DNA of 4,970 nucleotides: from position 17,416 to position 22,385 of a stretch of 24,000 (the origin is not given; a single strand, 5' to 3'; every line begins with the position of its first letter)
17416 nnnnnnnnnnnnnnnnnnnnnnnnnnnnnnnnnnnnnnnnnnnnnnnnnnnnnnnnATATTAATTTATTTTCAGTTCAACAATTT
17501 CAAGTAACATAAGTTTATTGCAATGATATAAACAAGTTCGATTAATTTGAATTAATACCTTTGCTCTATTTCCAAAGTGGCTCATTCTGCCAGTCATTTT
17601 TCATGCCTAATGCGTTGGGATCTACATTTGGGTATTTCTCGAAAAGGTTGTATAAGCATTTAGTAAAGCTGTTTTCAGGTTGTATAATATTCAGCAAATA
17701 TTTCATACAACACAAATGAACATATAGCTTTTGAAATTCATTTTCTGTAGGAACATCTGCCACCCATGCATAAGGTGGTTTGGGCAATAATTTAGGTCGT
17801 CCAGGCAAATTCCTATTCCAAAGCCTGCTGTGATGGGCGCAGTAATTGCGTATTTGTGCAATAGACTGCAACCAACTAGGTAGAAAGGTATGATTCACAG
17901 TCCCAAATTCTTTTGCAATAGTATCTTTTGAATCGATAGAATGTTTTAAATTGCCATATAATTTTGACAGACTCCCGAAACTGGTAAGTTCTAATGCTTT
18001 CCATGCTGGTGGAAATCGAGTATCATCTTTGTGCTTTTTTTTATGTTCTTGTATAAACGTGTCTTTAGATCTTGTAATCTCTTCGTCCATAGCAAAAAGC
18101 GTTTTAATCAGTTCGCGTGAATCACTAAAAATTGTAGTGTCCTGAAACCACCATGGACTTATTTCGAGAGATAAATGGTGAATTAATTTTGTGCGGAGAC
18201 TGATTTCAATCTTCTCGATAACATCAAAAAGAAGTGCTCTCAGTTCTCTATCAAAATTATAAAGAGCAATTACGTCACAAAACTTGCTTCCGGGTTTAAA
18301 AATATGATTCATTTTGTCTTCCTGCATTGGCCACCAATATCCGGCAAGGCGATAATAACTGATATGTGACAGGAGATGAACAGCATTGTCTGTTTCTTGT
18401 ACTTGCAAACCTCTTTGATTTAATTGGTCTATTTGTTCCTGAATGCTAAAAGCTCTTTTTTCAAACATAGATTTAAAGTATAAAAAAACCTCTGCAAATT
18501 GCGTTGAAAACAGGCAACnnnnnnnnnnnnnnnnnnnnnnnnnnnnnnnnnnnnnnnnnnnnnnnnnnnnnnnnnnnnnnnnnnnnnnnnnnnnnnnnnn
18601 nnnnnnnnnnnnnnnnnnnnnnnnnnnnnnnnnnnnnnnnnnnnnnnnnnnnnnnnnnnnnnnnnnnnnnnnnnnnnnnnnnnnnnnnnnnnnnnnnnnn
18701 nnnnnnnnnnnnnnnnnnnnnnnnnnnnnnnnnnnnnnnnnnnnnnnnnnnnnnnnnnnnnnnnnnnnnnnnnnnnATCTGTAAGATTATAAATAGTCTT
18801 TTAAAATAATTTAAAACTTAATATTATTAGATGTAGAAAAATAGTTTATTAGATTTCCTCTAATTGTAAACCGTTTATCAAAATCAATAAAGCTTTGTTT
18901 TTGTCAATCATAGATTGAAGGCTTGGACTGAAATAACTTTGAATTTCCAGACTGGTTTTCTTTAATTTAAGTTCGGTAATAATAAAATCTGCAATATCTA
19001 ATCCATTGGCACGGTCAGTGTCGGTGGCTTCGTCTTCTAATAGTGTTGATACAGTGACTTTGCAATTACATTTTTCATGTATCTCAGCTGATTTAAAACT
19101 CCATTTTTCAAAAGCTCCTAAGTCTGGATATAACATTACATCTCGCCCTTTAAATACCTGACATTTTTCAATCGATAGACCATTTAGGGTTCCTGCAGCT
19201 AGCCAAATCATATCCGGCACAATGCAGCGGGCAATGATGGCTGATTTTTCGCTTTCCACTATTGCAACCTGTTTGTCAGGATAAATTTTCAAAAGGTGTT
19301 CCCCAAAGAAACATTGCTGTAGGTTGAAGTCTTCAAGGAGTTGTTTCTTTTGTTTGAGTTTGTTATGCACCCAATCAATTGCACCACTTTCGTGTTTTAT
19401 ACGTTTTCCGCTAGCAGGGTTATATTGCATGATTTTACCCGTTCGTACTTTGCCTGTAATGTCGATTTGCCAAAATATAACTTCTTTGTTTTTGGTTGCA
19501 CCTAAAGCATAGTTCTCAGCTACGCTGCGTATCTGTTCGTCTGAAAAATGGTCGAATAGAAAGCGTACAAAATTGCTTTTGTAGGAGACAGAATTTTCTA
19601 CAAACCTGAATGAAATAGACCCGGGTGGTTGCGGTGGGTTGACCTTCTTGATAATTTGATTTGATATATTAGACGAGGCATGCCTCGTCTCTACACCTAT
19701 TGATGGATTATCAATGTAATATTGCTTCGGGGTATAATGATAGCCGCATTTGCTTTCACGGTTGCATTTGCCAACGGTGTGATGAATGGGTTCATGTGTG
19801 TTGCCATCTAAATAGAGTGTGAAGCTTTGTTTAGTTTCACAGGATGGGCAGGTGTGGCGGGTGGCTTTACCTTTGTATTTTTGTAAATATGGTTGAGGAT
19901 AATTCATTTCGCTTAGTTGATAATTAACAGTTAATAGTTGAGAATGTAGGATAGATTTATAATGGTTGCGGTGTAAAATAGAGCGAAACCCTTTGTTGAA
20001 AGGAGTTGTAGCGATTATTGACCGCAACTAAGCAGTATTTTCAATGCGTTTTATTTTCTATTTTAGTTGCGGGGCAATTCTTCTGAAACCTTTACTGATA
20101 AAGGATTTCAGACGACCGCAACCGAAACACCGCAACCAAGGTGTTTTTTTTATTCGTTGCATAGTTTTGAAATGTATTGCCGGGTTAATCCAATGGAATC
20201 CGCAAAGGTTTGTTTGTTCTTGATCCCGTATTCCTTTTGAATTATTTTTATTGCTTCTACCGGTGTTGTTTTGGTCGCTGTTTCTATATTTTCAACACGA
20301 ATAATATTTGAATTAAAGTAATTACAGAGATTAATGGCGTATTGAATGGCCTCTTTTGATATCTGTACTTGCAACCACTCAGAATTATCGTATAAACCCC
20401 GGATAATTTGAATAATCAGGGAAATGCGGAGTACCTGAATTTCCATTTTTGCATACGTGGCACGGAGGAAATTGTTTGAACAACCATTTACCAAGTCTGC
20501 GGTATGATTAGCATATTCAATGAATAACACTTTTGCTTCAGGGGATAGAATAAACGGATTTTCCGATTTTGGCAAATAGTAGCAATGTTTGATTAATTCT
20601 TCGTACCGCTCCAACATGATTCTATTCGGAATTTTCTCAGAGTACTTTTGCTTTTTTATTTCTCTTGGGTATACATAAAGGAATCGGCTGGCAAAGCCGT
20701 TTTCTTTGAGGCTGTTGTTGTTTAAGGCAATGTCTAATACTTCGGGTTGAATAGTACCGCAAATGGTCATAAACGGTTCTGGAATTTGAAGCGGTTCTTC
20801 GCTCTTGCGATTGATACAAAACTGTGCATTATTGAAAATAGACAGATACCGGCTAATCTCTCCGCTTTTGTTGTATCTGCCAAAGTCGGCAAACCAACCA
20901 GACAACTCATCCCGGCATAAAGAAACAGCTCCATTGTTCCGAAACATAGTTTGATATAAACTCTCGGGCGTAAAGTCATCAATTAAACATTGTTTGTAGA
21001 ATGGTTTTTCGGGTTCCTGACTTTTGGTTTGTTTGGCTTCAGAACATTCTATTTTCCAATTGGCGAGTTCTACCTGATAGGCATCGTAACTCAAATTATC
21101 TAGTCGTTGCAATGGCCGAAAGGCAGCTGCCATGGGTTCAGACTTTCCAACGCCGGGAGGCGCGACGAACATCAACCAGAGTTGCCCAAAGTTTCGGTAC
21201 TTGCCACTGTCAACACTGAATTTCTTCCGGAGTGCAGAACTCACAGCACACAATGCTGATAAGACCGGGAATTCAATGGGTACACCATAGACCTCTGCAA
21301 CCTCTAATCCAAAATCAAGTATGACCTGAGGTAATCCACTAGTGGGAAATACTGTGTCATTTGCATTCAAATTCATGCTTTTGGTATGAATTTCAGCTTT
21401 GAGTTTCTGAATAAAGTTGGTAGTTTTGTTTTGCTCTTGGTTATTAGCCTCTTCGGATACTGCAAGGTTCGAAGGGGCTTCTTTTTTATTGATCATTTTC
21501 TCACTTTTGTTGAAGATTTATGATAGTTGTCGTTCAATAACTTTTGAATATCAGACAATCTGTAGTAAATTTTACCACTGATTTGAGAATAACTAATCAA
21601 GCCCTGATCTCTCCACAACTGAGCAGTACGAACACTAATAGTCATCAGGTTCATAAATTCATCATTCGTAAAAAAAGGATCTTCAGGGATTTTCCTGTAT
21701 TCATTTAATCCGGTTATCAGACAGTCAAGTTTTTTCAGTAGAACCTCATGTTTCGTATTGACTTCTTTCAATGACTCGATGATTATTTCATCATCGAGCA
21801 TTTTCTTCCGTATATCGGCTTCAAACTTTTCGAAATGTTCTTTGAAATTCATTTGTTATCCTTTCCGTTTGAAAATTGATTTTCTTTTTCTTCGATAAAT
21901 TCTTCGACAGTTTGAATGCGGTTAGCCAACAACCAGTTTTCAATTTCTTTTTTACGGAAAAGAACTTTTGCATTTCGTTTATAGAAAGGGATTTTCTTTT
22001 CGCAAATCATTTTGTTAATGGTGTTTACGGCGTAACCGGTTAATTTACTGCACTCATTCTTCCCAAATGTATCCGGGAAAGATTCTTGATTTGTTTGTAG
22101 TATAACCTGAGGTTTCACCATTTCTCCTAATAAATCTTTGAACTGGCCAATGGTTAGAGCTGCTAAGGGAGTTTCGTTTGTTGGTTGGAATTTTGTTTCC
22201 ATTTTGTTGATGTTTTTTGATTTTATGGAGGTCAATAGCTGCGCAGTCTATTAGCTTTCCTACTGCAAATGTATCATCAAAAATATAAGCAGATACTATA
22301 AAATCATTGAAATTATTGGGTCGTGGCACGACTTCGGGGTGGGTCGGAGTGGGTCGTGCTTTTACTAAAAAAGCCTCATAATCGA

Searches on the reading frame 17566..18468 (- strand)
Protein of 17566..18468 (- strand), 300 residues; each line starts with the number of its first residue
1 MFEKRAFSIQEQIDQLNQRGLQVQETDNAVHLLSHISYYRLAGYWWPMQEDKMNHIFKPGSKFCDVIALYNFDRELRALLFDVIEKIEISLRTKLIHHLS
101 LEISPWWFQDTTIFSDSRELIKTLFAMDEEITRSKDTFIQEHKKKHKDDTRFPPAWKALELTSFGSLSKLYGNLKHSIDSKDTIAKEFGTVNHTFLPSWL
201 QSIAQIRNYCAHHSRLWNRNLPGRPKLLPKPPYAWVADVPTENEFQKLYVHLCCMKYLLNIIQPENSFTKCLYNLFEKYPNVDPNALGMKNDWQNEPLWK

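Call 4: search_protein_families(library=pfam, proteins=[window:17566-18468:-], max_evalue=0.01)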
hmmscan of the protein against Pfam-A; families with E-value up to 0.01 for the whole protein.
window:17566-18468:- (300 aa): 1 family
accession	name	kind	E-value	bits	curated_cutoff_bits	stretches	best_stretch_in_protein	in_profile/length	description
PF07751.16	Abi_2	-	3.1e-57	194.3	25.6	1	31-218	1-184/184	Abi-like protein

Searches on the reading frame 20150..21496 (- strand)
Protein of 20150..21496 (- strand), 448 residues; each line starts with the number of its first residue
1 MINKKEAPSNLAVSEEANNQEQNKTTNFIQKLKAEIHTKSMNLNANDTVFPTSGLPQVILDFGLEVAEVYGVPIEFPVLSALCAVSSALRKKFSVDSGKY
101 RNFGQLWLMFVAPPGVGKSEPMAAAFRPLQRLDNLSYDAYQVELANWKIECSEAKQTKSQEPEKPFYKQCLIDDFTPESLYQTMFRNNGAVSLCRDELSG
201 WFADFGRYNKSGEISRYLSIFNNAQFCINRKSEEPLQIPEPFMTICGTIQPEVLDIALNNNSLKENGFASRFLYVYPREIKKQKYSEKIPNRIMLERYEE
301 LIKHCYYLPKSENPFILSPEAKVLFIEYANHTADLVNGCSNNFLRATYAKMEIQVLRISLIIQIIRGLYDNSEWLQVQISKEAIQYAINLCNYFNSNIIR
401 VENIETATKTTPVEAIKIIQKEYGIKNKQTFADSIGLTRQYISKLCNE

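Call 7: search_protein_families(library=pfam, proteins=[window:20150-21496:-], max_evalue=0.01)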
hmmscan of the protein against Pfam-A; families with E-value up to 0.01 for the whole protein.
window:20150-21496:- (448 aa): 1 family
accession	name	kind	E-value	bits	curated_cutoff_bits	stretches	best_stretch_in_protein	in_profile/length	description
PF13148.11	DUF3987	-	8e-59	200.1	27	1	72-401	2-361/364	Protein of unknown function (DUF3987)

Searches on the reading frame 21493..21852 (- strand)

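Call 7: search_protein_families(library=pfam, proteins=[window:21493-21852:-], max_evalue=0.01)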
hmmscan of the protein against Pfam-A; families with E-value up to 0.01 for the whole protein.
window:21493-21852:- (119 aa): 1 family
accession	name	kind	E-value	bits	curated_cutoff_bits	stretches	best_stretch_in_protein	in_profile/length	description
PF12728.13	HTH_17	-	3.1e-06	27.8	27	1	61-109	2-50/51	Helix-turn-helix domain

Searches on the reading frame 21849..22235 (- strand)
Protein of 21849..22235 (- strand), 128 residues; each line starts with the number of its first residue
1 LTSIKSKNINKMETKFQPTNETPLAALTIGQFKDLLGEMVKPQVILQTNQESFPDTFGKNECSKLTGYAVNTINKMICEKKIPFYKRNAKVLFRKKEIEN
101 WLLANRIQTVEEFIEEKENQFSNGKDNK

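Call 7: search_protein_families(library=pfam, proteins=[window:21849-22235:-], max_evalue=0.01)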
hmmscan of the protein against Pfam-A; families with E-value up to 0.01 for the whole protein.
window:21849-22235:- (128 aa): 1 family
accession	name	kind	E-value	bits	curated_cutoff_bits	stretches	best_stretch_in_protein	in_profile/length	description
PF12728.13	HTH_17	-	1.9e-07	31.6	27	1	63-105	8-50/51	Helix-turn-helix domain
